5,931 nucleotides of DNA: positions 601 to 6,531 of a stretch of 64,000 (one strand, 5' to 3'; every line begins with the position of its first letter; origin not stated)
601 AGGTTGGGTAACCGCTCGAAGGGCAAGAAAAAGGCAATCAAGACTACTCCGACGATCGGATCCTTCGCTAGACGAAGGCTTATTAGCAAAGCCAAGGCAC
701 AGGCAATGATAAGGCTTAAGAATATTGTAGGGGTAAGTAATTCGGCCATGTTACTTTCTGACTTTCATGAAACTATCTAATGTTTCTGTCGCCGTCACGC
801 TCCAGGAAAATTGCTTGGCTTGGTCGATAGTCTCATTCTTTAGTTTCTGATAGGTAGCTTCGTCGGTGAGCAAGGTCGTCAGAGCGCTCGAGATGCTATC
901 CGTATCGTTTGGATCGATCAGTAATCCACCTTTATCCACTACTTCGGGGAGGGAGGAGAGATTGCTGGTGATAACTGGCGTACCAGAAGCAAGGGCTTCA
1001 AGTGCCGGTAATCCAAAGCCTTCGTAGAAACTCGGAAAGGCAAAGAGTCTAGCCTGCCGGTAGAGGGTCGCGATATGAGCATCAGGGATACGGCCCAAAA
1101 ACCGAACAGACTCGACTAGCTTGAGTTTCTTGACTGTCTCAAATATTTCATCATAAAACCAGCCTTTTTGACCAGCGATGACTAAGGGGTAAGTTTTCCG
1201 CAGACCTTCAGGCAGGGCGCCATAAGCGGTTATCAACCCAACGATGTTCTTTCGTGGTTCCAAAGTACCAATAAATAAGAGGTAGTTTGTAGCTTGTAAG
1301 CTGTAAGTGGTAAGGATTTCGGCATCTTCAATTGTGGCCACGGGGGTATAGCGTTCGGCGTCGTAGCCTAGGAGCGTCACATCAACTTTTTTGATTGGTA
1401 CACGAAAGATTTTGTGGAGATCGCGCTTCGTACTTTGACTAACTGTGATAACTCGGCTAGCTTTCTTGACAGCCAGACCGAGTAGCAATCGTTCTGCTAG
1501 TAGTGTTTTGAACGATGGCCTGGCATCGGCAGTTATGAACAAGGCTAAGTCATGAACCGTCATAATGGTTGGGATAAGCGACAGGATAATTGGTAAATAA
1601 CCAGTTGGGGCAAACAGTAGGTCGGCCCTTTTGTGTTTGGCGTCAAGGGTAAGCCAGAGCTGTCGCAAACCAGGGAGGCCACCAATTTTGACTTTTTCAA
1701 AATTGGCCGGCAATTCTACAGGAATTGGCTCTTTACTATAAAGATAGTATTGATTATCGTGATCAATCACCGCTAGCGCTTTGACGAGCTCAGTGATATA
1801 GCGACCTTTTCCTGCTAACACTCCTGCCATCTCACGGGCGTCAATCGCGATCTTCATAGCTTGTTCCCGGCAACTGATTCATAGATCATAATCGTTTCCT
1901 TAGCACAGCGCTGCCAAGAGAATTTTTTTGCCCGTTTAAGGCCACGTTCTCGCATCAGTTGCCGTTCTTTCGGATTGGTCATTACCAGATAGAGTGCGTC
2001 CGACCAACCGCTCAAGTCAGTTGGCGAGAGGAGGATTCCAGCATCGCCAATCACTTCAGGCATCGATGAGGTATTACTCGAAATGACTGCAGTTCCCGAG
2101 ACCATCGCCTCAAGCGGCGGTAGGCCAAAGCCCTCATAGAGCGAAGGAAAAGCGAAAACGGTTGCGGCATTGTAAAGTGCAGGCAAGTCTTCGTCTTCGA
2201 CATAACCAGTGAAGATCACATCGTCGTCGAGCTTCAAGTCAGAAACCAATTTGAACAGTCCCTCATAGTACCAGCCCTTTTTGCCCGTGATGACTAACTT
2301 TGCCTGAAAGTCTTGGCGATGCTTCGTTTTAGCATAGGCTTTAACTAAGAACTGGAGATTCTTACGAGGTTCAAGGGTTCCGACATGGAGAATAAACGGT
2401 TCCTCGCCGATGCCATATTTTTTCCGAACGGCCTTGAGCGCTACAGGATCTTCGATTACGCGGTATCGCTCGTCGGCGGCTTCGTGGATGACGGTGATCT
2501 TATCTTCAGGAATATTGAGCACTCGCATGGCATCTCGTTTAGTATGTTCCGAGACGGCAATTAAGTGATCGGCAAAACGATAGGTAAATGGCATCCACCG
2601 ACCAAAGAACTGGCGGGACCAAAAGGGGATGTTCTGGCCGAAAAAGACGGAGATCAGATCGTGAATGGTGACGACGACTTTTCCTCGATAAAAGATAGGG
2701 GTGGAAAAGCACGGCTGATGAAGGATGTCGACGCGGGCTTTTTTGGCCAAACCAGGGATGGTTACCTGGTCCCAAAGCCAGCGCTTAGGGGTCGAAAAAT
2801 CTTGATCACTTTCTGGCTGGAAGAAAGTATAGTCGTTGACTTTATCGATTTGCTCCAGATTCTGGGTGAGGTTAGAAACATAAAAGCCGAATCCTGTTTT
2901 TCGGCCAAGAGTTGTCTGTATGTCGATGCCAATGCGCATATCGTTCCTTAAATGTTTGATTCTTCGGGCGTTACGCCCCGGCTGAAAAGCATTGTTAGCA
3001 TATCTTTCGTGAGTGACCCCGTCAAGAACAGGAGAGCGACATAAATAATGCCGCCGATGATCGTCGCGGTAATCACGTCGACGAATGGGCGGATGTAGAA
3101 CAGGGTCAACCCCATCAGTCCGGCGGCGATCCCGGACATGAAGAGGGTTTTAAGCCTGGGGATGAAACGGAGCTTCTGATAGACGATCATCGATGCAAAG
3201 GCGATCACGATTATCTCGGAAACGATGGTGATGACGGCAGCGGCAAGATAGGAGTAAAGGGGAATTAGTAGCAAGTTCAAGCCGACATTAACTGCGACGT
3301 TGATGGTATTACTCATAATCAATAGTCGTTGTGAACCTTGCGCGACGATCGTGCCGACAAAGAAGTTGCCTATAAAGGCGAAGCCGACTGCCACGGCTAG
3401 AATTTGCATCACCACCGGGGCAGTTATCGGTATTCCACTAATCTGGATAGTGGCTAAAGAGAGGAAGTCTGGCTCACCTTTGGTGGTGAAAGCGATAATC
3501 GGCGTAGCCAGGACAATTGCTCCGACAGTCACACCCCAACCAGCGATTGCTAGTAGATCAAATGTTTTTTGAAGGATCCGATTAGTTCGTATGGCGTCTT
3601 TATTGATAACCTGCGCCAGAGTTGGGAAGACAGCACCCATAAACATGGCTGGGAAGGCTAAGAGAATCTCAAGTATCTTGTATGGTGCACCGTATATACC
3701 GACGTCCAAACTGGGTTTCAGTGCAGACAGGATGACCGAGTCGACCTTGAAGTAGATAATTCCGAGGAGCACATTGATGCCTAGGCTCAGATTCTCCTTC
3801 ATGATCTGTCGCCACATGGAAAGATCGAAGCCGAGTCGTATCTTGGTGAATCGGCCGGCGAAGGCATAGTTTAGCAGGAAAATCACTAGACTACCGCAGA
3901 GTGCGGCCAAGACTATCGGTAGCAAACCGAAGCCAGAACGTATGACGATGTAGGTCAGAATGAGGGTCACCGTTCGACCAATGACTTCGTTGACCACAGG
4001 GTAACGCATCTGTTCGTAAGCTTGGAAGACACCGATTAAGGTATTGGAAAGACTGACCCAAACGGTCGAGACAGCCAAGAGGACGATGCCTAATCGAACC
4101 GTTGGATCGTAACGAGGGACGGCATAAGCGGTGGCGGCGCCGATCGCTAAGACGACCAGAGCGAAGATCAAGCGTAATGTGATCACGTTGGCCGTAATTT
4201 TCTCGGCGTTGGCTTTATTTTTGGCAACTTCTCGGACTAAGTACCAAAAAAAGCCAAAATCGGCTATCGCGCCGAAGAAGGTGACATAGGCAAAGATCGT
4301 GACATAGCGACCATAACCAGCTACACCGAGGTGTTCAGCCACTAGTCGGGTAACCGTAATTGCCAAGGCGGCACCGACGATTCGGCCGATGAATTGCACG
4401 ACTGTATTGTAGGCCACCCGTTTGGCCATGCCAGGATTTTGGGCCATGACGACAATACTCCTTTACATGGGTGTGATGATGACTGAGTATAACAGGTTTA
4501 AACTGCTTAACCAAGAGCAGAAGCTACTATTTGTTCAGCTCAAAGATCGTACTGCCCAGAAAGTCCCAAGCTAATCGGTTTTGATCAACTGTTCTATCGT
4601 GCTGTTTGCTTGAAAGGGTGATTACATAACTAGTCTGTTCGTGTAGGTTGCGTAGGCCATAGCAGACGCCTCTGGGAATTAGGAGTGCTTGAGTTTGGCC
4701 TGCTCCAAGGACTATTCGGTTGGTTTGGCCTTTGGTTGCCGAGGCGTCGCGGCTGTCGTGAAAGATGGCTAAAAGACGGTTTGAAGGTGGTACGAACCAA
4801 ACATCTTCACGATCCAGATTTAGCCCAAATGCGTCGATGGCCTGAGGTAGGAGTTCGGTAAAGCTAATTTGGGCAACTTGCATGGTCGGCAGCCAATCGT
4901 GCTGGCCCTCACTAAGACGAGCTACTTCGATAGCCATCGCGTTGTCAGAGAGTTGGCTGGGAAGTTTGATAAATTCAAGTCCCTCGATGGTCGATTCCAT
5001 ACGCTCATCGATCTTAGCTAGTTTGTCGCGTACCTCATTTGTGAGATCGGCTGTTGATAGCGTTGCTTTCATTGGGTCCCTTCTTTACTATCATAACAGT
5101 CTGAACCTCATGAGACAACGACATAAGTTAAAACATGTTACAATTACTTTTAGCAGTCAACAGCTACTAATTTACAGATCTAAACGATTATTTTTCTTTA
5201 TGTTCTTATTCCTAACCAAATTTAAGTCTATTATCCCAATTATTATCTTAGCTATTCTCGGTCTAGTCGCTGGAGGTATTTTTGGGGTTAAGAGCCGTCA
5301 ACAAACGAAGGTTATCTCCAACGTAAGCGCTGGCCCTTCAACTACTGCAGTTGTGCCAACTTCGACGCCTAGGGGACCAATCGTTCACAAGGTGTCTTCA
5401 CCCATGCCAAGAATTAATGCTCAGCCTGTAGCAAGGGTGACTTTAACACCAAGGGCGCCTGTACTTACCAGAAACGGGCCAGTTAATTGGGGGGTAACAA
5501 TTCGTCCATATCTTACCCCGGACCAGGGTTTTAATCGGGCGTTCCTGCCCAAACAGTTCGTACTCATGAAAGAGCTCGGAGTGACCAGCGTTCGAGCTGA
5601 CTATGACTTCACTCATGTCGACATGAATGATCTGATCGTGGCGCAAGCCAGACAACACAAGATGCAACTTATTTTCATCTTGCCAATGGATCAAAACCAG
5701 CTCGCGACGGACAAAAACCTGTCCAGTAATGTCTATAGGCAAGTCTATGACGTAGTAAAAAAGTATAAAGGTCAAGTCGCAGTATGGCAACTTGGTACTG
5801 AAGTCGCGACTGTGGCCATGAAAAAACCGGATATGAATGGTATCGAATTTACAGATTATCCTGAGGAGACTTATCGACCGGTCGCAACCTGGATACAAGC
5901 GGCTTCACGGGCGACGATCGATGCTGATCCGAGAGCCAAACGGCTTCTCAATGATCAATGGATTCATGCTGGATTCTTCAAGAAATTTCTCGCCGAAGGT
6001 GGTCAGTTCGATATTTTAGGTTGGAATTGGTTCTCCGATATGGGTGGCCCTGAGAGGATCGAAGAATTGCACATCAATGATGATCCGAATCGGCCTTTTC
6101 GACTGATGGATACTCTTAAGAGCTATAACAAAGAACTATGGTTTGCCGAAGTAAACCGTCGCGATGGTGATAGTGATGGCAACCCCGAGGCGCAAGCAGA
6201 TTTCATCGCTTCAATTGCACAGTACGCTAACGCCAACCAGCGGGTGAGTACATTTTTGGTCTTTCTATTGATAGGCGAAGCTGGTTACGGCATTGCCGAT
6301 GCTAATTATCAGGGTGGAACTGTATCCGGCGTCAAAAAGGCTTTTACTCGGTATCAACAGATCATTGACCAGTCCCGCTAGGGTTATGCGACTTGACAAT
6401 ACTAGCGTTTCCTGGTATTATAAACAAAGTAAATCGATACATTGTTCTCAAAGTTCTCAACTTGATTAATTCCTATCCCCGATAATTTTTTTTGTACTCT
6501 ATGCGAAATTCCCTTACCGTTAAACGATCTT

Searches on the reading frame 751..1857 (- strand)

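Call 9: search_protein_families(library=pfam, proteins=[window:751-1857:-], max_evalue=0.001)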
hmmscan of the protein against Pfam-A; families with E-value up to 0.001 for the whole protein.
window:751-1857:- (368 aa): 6 families
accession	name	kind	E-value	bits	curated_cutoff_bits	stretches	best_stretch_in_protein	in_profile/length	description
PF00534.26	Glycos_transf_1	-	1.4e-36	126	26.4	1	190-343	15-169/172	Glycosyl transferases group 1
PF13692.12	Glyco_trans_1_4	-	1.2e-27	97.4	27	1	191-332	2-142/142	Glycosyl transferases group 1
PF20706.3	GT4-conflict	-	1.1e-10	41.5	26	1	131-309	145-322/385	Family 4 Glycosyltransferase in conflict systems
PF13439.12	Glyco_transf_4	-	4.1e-10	40.4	28.5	1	18-169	5-170/170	Glycosyltransferase Family 4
PF13579.12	Glyco_trans_4_4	-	1.5e-05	25.8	29.7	1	18-161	4-155/158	Glycosyl transferase 4-like domain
PF13524.12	Glyco_trans_1_2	-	0.00014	22.3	25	1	222-345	14-127/144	Glycosyl transferase-like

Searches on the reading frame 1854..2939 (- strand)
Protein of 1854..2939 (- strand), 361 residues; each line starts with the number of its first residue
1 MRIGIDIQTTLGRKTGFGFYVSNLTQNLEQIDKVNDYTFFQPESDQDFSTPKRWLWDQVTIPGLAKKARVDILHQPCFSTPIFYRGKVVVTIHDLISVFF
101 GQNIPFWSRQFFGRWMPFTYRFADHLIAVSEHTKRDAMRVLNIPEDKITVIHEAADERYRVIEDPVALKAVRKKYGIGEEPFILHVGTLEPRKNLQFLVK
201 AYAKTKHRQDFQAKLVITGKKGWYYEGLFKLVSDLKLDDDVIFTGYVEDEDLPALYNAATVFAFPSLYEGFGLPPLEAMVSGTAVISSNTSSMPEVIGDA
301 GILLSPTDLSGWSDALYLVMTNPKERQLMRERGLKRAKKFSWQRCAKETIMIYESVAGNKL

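Call 9: search_protein_families(library=pfam, proteins=[window:1854-2939:-], max_evalue=0.001)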
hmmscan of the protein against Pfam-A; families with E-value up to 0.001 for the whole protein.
window:1854-2939:- (361 aa): 6 families
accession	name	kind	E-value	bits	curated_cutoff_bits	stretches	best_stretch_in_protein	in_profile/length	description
PF00534.26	Glycos_transf_1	-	3.9e-38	131.1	26.4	1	172-335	6-171/172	Glycosyl transferases group 1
PF13692.12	Glyco_trans_1_4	-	5e-32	111.5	27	1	181-321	2-141/142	Glycosyl transferases group 1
PF13439.12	Glyco_transf_4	-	1.4e-13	51.6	28.5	1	50-156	53-167/170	Glycosyltransferase Family 4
PF20706.3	GT4-conflict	-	1.1e-09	38.2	26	1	178-346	195-382/385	Family 4 Glycosyltransferase in conflict systems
PF13579.12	Glyco_trans_4_4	-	1.6e-07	32.3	29.7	1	66-152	68-156/158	Glycosyl transferase 4-like domain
PF13524.12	Glyco_trans_1_2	-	7.1e-05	23.2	25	1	196-347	3-140/144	Glycosyl transferase-like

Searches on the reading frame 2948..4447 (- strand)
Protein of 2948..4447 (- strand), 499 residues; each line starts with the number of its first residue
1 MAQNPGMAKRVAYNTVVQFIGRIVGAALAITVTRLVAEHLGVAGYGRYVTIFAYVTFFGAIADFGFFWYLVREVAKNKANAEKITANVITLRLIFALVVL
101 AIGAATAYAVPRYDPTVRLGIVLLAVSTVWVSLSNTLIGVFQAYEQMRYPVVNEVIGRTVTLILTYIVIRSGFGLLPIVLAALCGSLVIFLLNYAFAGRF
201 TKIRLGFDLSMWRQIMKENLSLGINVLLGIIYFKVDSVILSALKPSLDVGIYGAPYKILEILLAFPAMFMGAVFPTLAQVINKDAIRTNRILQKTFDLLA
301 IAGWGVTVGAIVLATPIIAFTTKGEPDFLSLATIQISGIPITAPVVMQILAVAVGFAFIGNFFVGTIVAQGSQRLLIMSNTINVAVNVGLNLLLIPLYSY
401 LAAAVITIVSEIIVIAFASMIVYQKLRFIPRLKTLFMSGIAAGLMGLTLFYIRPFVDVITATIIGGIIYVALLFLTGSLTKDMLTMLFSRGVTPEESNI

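Call 9: search_protein_families(library=pfam, proteins=[window:2948-4447:-], max_evalue=0.001)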
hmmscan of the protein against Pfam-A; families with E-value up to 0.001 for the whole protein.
window:2948-4447:- (499 aa): 2 families
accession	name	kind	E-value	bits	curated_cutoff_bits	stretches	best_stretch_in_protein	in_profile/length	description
PF01943.22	Polysacc_synt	-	2.7e-29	102.9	28.2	1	11-279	5-272/274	Polysaccharide biosynthesis protein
PF13440.11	Polysacc_synt_3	-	1.6e-10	41.2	23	1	40-320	6-282/293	Polysaccharide biosynthesis protein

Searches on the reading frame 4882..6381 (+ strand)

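Call 9: search_protein_families(library=pfam, proteins=[window:4882-6381:+], max_evalue=0.001)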
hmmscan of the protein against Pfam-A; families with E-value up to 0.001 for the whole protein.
window:4882-6381:+ (499 aa): 0 families

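Call 15: search_protein_families(library=pfam, proteins=[window:4882-6381:+], max_evalue=10)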
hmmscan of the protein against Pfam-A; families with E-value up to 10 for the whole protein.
window:4882-6381:+ (499 aa): 1 family
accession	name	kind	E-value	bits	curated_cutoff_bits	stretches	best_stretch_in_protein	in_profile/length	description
PF11790.14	Glyco_hydro_cc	-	0.024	14.6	21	1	411-462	157-209/237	Glycosyl hydrolase catalytic core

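Call 16: search_protein_families(library=ncbifam, proteins=[window:4882-6381:+], max_evalue=0.01)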
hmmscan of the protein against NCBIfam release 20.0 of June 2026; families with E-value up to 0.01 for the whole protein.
window:4882-6381:+ (499 aa): 0 families
